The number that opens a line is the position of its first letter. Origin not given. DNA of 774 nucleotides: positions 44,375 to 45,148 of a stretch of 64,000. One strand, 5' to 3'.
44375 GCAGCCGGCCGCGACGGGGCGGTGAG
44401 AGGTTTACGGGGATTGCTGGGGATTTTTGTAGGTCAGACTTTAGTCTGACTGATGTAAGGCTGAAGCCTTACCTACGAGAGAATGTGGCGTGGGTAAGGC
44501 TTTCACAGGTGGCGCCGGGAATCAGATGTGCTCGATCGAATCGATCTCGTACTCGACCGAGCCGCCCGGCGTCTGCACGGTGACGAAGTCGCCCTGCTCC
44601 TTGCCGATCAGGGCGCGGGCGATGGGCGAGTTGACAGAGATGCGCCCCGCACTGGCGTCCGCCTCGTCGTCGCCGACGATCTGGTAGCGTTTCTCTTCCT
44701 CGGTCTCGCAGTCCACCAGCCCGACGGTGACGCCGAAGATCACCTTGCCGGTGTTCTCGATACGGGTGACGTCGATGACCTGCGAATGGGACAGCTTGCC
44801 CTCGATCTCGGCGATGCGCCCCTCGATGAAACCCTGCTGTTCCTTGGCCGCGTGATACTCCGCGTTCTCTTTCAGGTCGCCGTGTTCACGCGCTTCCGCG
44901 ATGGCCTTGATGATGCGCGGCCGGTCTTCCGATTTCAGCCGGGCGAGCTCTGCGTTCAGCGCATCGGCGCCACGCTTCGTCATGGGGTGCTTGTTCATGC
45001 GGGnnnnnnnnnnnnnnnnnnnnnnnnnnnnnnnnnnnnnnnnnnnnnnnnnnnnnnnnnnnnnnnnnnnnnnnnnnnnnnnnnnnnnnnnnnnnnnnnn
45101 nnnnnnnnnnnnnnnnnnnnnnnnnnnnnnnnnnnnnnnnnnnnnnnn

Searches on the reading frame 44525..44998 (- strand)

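Call 51: search_protein_families(library=pfam, proteins=[window:44525-44998:-], max_evalue=0.00001)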
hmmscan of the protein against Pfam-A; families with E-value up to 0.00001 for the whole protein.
window:44525-44998:- (158 aa): 2 families
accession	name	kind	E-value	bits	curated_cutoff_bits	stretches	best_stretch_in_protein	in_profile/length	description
PF03449.20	GreA_GreB_N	-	2.5e-30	104.9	24.5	1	5-74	2-71/71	Transcription elongation factor, N-terminal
PF01272.25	GreA_GreB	-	2e-27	95.4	26.9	1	82-156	2-76/77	Transcription elongation factor, GreA/GreB, C-term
